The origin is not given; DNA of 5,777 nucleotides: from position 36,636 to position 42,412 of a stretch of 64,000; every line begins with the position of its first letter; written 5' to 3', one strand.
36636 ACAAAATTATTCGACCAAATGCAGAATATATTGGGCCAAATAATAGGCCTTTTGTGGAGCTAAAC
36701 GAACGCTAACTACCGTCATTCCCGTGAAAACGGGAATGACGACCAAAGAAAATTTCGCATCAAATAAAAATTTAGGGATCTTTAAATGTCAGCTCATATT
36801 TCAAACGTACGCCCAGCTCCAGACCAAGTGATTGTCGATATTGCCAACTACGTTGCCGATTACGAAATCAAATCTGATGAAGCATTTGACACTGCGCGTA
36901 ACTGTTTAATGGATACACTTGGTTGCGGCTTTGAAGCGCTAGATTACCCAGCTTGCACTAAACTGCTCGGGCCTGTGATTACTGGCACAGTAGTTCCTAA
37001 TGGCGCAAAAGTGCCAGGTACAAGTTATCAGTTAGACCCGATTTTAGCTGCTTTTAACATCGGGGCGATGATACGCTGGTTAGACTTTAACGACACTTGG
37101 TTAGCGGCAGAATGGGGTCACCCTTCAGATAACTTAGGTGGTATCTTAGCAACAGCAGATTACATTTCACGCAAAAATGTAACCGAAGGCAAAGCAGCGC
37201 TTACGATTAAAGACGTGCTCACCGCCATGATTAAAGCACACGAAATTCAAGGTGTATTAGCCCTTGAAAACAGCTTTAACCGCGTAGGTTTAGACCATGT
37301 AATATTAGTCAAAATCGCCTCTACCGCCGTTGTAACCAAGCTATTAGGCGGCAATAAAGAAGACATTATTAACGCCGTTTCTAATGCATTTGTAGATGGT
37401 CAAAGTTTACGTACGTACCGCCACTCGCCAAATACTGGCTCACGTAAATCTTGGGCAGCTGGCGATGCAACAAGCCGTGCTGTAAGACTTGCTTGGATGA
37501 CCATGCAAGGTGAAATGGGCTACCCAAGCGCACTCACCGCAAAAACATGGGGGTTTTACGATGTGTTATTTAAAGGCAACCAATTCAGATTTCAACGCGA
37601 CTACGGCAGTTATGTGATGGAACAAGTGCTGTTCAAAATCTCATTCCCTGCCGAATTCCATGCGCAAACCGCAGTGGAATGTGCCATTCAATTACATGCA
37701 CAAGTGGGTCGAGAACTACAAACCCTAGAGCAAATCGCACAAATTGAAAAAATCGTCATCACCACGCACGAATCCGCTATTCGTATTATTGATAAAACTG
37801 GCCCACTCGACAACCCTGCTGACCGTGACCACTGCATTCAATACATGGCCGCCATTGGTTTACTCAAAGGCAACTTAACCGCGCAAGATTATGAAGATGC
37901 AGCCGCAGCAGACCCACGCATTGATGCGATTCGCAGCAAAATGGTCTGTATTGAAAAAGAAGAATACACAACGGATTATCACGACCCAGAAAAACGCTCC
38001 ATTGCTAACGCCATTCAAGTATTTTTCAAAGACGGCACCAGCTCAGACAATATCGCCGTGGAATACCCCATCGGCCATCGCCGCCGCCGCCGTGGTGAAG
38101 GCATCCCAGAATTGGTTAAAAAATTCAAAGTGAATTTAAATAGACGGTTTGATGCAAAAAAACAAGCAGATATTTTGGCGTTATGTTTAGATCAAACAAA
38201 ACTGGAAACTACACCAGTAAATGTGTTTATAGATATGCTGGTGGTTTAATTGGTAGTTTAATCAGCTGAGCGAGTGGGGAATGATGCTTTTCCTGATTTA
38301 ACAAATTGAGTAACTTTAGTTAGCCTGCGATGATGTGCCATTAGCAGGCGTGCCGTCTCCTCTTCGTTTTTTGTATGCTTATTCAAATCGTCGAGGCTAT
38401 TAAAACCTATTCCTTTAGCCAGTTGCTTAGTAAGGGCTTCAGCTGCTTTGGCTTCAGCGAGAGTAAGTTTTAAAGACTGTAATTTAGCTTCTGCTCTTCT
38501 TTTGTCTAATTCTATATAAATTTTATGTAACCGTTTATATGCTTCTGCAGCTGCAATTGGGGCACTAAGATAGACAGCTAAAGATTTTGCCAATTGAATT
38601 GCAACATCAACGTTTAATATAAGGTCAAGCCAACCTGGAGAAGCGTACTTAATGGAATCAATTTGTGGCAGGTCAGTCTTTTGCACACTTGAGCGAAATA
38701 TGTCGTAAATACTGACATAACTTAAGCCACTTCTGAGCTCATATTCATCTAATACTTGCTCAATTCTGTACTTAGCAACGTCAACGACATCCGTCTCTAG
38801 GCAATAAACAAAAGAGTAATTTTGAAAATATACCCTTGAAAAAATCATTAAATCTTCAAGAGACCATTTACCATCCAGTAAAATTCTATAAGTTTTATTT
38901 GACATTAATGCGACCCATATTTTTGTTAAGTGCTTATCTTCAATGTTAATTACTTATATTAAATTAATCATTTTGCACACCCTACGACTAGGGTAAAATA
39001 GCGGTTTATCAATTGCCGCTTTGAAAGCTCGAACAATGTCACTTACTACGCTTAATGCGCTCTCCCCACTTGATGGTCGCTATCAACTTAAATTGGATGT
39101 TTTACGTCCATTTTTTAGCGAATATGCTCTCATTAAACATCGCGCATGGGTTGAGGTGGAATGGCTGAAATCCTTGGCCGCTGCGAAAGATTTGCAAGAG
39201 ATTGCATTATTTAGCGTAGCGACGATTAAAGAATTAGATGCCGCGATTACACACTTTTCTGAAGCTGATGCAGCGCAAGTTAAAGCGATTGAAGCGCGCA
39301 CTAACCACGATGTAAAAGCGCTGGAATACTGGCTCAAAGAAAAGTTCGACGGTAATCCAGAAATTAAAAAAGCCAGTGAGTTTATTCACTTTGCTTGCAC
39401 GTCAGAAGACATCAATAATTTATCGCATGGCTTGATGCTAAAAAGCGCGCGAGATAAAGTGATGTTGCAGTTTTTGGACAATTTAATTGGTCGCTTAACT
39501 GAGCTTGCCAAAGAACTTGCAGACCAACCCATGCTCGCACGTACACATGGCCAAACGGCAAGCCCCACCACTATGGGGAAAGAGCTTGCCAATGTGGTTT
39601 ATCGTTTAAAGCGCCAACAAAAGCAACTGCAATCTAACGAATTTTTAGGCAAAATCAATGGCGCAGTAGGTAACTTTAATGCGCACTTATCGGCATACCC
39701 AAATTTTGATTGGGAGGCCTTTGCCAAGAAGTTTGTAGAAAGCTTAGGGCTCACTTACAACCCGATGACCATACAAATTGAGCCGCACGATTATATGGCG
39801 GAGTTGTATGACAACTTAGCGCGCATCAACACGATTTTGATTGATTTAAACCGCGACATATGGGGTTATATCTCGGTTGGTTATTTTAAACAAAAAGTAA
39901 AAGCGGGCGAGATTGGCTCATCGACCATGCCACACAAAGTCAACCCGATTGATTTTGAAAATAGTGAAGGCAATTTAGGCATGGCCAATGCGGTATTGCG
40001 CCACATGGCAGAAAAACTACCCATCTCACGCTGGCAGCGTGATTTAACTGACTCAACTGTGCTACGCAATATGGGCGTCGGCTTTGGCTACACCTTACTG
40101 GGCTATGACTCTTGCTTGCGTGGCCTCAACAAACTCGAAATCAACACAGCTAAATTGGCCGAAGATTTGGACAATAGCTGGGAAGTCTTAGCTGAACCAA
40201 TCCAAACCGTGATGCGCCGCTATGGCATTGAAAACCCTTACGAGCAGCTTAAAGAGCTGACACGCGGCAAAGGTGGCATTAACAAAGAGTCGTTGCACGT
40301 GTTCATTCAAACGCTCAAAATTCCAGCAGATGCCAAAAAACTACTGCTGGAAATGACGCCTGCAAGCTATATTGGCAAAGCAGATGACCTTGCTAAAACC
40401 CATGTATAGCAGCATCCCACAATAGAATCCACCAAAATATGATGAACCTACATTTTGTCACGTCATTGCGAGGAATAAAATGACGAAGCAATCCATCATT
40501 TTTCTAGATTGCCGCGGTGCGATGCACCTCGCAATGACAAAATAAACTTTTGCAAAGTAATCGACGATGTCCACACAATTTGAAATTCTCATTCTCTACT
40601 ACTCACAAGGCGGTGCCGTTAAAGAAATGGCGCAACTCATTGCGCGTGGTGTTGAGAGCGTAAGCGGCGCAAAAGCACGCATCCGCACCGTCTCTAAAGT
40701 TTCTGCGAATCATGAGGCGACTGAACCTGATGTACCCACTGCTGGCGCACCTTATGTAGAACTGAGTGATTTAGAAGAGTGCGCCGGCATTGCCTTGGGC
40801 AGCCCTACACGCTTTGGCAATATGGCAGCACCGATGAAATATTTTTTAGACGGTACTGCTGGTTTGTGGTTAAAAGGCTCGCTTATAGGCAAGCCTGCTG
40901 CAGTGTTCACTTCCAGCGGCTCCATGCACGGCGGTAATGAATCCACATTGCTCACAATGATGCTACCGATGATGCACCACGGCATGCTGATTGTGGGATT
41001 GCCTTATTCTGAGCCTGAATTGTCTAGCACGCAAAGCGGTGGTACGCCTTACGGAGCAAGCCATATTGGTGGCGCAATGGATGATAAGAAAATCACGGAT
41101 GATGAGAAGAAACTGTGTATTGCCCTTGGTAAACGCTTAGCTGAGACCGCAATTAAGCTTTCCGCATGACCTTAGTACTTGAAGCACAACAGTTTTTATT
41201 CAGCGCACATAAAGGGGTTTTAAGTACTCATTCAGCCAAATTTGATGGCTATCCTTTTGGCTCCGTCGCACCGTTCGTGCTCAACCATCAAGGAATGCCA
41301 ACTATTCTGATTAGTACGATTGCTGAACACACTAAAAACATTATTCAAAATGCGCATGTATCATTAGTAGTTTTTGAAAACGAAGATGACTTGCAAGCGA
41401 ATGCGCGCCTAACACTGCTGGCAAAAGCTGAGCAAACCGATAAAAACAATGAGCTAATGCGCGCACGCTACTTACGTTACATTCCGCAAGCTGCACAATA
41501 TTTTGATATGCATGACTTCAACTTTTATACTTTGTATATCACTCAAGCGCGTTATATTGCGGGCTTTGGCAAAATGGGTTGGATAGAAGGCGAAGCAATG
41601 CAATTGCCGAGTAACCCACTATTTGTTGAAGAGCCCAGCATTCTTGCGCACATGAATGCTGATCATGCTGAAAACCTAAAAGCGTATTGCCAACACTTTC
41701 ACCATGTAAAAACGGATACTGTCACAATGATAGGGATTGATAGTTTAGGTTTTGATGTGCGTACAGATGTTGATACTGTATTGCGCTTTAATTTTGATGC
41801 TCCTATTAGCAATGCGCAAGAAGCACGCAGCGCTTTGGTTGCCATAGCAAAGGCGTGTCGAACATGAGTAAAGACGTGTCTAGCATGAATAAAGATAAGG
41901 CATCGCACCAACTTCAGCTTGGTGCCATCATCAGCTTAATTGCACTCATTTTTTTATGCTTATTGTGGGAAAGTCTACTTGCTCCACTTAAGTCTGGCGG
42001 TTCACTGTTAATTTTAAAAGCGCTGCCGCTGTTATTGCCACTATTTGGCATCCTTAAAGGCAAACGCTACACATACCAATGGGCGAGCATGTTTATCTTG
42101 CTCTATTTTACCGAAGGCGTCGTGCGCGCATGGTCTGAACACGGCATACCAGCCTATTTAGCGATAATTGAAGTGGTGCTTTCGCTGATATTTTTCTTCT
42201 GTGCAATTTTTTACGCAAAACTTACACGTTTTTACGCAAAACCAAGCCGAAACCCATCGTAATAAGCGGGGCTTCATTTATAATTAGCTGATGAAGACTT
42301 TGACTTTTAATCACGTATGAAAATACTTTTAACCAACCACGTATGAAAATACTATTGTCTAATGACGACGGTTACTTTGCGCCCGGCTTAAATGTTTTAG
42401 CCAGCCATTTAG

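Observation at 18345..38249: Candidate isocitrate-lyase-independent glyoxylate bypass: citramalate/mesaconate route coupled to the methylcitrate cycle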

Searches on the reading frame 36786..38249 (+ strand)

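Call 4: search_protein_families(library=ncbifam, proteins=[window:36786-38249:+])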
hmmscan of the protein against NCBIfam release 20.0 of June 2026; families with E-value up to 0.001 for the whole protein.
window:36786-38249:+ (487 aa): 3 families
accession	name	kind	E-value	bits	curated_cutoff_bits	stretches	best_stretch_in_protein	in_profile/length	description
NF006943.0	PRK09425.1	equivalog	3.5e-267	886.8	575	1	2-486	2-479/480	bifunctional 2-methylcitrate dehydratase/aconitate hydratase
TIGR02330.1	prpD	equivalog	1.3e-257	855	458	1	13-487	1-468/468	2-methylcitrate dehydratase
NF042438.1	PrpD_hiGCgrampos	equivalog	1e-28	100.2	950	1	68-460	74-460/499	2-methylcitrate dehydratase PrpD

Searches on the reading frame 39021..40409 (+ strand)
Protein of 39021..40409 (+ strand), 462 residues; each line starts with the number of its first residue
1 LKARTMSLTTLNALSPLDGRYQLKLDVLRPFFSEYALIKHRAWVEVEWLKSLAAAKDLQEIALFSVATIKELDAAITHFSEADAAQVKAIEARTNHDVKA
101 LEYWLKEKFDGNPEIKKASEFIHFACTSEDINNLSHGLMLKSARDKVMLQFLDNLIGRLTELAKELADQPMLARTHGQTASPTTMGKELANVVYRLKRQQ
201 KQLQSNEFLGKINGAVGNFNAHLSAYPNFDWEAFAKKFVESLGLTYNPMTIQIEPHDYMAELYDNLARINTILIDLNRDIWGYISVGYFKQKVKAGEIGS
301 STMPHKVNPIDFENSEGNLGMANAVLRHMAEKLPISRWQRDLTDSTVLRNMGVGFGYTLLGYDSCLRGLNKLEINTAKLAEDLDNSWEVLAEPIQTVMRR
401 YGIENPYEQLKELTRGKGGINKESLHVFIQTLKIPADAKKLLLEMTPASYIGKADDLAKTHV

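Call 4: search_protein_families(library=ncbifam, proteins=[window:39021-40409:+])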
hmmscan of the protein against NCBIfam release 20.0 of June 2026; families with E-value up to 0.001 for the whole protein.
window:39021-40409:+ (462 aa): 14 families
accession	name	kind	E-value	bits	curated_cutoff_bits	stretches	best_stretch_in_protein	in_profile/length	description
NF006764.0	PRK09285.1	equivalog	9.5e-227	752.8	446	1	6-460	1-454/456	adenylosuccinate lyase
TIGR00928.1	purB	equivalog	8.5e-127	423.5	326.2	1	17-457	1-431/436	adenylosuccinate lyase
NF006500.1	PRK08937.2-4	subfamily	8.7e-27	94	626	1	38-458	27-439/448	adenylosuccinate lyase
TIGR02426.1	protocat_pcaB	equivalog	5.9e-25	87.9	355.75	1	60-311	37-277/338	3-carboxy-cis,cis-muconate cycloisomerase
NF052536.2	CoM_syn_XcbD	exception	8.3e-24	84.1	600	1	28-330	19-303/443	3-sulfopropionylcysteine synthase XcbD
NF006554.0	PRK09053.1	equivalog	1e-18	67.4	595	1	116-311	97-290/453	3-carboxy-cis,cis-muconate cycloisomerase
NF004631.0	PRK05975.1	equivalog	9.3e-16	57.7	371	1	62-313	48-286/352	3-carboxy-cis,cis-muconate cycloisomerase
NF052556.1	NtrsucLyaStm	equivalog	1.1e-10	41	650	1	65-310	53-308/466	nitrosuccinate lyase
TIGR00979.1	fumC_II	equivalog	4e-08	32.5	664.75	1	148-313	157-328/458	class II fumarate hydratase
NF008909.0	PRK12273.1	subfamily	5.2e-07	28.9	510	1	148-310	162-330/474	aspartate ammonia-lyase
NF009089.0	PRK12425.1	equivalog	9e-06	24.8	840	1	142-313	152-329/464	class II fumarate hydratase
TIGR00838.1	argH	equivalog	5.7e-05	22.3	279.5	1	50-320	34-295/455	argininosuccinate lyase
NF008964.0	PRK12308.1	equivalog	0.00048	18.6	657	1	47-326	33-303/624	argininosuccinate lyase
TIGR00839.1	aspA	equivalog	0.00049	19.1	681.2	0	149-310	158-325/468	aspartate ammonia-lyase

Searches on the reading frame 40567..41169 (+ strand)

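Call 78: search_protein_families(library=ncbifam, proteins=[window:40567-41169:+], max_evalue=1e-10)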
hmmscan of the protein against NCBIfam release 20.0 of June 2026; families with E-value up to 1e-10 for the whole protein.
window:40567-41169:+ (200 aa): 2 families
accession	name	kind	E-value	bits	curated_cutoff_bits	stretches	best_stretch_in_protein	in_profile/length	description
NF002999.0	PRK03767.1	equivalog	1.3e-53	181.8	141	1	6-199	3-199/200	NAD(P)H:quinone oxidoreductase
TIGR01755.1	flav_wrbA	equivalog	3.1e-45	154.6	132.5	1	7-198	3-197/197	NAD(P)H:quinone oxidoreductase type IV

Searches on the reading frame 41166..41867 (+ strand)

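Call 78: search_protein_families(library=ncbifam, proteins=[window:41166-41867:+], max_evalue=1e-10)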
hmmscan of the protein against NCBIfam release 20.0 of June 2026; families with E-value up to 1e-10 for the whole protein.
window:41166-41867:+ (233 aa): 2 families
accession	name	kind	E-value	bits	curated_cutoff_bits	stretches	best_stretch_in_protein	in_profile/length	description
TIGR04109.1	heme_ox_HugZ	equivalog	4.2e-21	75.5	240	0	18-143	99-230/243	HugZ family heme oxygenase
TIGR04110.1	heme_HutZ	equivalog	2.9e-16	59.7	225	1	17-143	25-155/168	heme utilization protein HutZ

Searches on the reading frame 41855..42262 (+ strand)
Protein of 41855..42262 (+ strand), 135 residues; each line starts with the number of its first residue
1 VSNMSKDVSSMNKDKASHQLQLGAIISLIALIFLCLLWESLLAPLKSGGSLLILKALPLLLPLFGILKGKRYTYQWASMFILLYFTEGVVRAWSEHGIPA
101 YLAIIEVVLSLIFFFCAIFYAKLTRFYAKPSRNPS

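Call 78: search_protein_families(library=ncbifam, proteins=[window:41855-42262:+], max_evalue=1e-10)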
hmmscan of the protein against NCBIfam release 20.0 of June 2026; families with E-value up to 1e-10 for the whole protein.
window:41855-42262:+ (135 aa): 0 families

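Call 90: search_protein_families(library=pfam, proteins=[window:41855-42262:+], max_evalue=0.001)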
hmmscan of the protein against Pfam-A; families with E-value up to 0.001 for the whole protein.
window:41855-42262:+ (135 aa): 1 family
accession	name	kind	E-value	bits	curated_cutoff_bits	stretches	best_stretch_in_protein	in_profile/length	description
PF09842.14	DUF2069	-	2e-37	127.9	23.3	1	24-124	2-103/104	Predicted membrane protein (DUF2069)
